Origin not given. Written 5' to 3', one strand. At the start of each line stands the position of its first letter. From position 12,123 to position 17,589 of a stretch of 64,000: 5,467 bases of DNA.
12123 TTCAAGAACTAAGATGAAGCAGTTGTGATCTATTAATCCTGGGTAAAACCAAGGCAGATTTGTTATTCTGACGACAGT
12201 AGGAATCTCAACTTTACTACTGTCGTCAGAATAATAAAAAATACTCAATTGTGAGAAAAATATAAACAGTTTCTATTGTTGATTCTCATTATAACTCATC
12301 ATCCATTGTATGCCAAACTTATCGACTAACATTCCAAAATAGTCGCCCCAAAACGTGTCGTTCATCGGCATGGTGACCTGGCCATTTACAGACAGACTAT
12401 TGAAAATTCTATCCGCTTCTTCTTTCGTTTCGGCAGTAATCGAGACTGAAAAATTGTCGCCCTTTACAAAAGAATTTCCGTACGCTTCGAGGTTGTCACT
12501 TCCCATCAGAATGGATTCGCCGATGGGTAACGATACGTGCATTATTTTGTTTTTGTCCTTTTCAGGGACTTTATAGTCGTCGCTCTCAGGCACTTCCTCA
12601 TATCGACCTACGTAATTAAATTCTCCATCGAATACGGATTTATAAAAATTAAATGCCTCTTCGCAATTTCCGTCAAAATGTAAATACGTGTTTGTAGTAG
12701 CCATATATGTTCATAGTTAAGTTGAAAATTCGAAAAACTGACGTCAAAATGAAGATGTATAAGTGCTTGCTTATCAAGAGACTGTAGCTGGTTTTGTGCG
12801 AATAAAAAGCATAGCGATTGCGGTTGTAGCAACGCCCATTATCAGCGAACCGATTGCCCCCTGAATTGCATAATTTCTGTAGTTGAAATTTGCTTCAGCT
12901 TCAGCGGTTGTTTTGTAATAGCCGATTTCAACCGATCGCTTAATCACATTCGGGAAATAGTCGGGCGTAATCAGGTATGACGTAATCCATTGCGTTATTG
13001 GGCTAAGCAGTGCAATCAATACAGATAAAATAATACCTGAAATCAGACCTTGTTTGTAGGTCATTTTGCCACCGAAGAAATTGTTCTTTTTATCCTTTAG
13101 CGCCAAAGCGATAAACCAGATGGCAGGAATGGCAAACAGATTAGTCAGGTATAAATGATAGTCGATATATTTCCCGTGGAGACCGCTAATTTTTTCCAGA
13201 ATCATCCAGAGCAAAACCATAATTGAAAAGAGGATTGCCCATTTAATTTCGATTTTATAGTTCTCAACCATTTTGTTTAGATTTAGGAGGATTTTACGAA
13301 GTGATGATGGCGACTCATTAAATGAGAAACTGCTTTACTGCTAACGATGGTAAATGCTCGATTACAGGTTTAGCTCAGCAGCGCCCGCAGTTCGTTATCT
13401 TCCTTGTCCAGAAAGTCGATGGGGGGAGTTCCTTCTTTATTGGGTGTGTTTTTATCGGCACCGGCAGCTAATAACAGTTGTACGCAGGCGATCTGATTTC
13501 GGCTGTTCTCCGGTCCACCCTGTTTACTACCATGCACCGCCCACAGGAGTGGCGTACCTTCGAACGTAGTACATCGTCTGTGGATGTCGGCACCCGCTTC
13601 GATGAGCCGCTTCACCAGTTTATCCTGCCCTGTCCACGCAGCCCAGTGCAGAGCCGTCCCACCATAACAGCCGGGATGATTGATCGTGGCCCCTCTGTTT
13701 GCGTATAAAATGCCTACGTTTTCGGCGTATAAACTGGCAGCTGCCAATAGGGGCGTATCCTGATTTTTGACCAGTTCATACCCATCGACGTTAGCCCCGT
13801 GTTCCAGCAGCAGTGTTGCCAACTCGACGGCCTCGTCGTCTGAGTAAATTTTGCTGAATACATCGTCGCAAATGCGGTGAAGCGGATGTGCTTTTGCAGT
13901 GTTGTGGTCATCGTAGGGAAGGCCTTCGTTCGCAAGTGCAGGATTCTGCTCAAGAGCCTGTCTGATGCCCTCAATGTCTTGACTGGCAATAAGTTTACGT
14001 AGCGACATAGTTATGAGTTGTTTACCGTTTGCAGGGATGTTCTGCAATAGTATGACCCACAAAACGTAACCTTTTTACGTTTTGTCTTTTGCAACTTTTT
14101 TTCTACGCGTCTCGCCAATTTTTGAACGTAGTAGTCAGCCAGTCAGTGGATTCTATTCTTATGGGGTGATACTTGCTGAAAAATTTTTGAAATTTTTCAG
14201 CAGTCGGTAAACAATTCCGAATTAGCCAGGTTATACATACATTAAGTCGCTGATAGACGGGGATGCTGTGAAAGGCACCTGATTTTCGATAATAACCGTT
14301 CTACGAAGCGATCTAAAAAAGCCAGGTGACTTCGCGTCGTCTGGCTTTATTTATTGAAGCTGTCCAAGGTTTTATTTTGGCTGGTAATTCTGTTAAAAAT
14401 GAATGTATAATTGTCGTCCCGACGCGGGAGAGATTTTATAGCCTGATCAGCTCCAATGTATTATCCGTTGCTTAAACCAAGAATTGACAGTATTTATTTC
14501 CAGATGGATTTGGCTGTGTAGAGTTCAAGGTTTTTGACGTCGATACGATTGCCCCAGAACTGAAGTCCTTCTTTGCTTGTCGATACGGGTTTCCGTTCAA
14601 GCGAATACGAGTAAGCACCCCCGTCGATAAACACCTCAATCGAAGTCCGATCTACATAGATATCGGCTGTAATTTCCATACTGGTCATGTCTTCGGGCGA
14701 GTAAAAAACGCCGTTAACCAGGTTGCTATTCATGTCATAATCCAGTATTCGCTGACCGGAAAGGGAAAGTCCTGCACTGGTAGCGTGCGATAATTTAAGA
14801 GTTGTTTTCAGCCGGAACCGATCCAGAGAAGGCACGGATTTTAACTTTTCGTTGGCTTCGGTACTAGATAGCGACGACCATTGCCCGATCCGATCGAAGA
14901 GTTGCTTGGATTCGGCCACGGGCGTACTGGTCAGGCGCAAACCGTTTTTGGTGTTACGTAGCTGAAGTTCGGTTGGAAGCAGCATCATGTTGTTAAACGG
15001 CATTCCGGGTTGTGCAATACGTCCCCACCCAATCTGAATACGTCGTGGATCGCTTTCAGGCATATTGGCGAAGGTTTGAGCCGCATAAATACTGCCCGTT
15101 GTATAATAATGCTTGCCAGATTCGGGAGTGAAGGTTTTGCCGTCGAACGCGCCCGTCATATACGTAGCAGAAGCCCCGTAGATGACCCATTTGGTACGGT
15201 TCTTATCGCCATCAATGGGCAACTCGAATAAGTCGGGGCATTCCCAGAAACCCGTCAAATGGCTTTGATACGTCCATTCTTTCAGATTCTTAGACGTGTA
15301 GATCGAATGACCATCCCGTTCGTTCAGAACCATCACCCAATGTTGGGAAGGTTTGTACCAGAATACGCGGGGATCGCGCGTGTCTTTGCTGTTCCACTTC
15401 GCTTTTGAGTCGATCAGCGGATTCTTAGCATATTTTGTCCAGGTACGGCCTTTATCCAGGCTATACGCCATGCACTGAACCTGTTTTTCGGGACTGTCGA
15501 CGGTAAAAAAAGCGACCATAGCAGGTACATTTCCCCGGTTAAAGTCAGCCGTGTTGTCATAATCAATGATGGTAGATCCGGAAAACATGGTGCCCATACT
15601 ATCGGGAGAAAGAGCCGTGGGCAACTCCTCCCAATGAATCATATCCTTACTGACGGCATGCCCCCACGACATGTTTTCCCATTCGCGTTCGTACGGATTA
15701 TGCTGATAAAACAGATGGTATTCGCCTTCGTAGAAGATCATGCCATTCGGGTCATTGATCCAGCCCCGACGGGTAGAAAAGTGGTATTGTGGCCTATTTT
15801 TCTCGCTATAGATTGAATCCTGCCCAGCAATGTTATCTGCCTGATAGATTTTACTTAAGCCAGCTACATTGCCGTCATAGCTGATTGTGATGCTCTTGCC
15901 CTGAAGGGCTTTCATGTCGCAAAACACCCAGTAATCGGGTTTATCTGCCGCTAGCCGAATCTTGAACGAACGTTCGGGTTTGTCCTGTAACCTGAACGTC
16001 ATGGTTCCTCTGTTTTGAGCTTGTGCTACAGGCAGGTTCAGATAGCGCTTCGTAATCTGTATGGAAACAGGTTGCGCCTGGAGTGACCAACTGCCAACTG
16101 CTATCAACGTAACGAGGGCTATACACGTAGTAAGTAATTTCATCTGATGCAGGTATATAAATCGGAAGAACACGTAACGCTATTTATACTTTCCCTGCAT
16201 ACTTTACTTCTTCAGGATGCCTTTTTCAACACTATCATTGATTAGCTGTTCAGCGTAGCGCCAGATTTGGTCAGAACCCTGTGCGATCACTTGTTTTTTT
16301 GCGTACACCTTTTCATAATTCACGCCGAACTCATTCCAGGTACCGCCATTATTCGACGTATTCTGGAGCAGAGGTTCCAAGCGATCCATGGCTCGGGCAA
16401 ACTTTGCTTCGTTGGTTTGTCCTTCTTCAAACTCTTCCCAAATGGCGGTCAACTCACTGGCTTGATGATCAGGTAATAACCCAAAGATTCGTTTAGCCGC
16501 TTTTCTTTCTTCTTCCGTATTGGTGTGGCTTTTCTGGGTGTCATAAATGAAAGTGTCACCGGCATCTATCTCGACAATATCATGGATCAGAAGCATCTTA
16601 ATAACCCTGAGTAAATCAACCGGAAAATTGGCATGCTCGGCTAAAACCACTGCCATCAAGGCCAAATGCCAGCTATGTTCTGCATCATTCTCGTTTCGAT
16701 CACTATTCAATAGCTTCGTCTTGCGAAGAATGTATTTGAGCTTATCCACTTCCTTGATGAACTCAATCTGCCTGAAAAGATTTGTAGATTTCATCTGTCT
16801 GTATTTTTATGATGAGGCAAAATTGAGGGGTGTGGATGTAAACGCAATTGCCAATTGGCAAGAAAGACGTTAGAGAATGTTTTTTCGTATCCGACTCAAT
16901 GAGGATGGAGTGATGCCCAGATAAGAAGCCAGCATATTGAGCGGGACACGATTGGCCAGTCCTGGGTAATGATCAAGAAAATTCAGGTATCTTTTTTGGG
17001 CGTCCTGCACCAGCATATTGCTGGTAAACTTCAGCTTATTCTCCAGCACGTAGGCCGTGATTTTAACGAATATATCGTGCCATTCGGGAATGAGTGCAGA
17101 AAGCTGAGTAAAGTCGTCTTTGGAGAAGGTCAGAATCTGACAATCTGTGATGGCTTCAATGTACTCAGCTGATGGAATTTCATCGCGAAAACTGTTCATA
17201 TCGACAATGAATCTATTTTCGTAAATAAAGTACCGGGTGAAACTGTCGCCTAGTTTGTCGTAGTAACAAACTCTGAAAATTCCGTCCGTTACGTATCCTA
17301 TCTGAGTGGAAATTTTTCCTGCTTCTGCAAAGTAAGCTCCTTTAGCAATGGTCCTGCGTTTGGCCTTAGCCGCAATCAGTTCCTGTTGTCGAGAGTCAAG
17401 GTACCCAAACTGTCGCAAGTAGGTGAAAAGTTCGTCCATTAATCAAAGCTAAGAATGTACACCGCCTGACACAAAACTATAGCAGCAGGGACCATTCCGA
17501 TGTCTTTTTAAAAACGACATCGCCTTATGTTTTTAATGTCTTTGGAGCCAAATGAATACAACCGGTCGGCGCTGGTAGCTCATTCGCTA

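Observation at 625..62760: Window-wide over-represented motif RCTACGT / palindrome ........: a HIP1-like signature in a Bacteroidota genome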

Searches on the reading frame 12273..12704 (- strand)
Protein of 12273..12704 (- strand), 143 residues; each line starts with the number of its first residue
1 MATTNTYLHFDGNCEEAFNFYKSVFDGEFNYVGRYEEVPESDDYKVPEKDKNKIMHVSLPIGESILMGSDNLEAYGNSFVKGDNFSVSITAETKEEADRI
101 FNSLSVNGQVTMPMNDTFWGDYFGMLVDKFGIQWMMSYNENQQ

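Call 18: search_protein_families(library=pfam, proteins=[window:12273-12704:-])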
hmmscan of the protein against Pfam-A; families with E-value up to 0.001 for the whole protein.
window:12273-12704:- (143 aa): 2 families
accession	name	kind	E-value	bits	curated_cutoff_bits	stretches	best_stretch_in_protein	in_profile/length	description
PF06983.19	3-dmu-9_3-mt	-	3.2e-13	50.6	24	1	6-135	5-114/116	3-demethylubiquinone-9 3-methyltransferase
PF00903.31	Glyoxalase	-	3.4e-08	34.3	20.6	1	10-135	8-120/121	Glyoxalase/Bleomycin resistance protein/Dioxygenase superfamily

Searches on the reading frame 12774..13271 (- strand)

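Call 18: search_protein_families(library=pfam, proteins=[window:12774-13271:-])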
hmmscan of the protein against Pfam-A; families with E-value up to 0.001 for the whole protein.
window:12774-13271:- (165 aa): 1 family
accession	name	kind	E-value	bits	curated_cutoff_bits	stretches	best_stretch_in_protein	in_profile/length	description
PF13858.11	DUF4199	-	3.9e-20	73.4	32.3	1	10-158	1-164/165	Protein of unknown function (DUF4199)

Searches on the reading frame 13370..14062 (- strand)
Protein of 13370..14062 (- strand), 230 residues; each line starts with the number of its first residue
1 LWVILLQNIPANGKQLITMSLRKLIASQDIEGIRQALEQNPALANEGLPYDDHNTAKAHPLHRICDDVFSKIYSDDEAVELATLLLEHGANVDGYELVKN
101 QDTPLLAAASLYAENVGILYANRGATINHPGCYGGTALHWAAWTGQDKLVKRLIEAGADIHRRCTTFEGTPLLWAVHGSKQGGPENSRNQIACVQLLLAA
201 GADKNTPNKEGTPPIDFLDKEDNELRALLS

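Call 19: search_protein_families(library=pfam, proteins=[window:13370-14062:-])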
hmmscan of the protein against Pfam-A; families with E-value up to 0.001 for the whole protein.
window:13370-14062:- (230 aa): 5 families
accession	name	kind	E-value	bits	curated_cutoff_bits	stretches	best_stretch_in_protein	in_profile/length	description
PF00023.36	Ank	-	5e-16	58.4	21.1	1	134-163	2-31/33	Ankyrin repeat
PF13637.12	Ank_4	-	2e-14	53.8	22.7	0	145-178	8-40/50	Ankyrin repeats (many copies)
PF12796.13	Ank_2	-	1.2e-13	51.9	27.3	1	79-163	10-89/90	Ankyrin repeats (3 copies)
PF13606.12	Ank_3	-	6.8e-06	26.4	22.3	0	133-161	1-29/30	Ankyrin repeat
PF13857.12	Ank_5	-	8.3e-06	26.5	27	0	132-164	13-46/56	Ankyrin repeats (many copies)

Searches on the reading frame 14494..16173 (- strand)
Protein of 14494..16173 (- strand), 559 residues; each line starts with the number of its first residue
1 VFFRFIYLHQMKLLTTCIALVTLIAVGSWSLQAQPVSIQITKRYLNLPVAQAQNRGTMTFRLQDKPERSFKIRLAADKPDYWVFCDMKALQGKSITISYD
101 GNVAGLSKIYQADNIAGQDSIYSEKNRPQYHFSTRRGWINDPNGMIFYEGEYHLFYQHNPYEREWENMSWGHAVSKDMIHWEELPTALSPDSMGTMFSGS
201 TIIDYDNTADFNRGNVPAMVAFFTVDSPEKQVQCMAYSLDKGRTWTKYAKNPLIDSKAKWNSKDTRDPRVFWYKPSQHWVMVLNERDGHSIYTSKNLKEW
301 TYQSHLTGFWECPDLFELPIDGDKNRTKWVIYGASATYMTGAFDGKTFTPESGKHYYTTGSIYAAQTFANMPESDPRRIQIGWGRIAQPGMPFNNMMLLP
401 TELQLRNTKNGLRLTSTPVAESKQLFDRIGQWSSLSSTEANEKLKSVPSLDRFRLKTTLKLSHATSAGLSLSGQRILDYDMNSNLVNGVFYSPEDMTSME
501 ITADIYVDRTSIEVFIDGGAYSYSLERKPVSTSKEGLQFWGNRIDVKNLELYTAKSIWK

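Call 11: search_protein_families(library=ncbifam, proteins=[window:14494-16173:-])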
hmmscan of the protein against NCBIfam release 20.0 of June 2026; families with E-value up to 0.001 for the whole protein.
window:14494-16173:- (559 aa): 2 families
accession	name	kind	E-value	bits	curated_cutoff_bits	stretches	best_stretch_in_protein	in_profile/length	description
NF041092.1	beta-fruc_BfrA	equivalog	1.2e-45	156.1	900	1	127-529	3-407/433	beta-fructosidase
TIGR01322.1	scrB_fam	subfamily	2.6e-44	151.7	356.4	1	118-523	5-440/447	sucrose-6-phosphate hydrolase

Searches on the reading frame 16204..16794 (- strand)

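Call 19: search_protein_families(library=pfam, proteins=[window:16204-16794:-])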
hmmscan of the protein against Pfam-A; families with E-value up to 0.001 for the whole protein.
window:16204-16794:- (196 aa): 3 families
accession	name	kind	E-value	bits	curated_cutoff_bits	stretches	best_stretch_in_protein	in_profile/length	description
PF13023.12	HD_3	-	4.5e-57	193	22.5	1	16-178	1-165/165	HD domain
PF12917.13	YfbR-like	-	9.6e-14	51.9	25.9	1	12-166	2-162/182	5'-deoxynucleotidase YfbR-like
PF01966.28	HD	-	3.3e-08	34.3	22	1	38-141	2-115/116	HD domain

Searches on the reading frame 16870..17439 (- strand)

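Call 19: search_protein_families(library=pfam, proteins=[window:16870-17439:-])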
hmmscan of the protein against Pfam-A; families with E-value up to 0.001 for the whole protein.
window:16870-17439:- (189 aa): 1 family
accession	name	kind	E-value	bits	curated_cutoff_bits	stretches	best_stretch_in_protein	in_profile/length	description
PF00027.35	cNMP_binding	-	7.3e-08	32.7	27.5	1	29-113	2-85/89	Cyclic nucleotide-binding domain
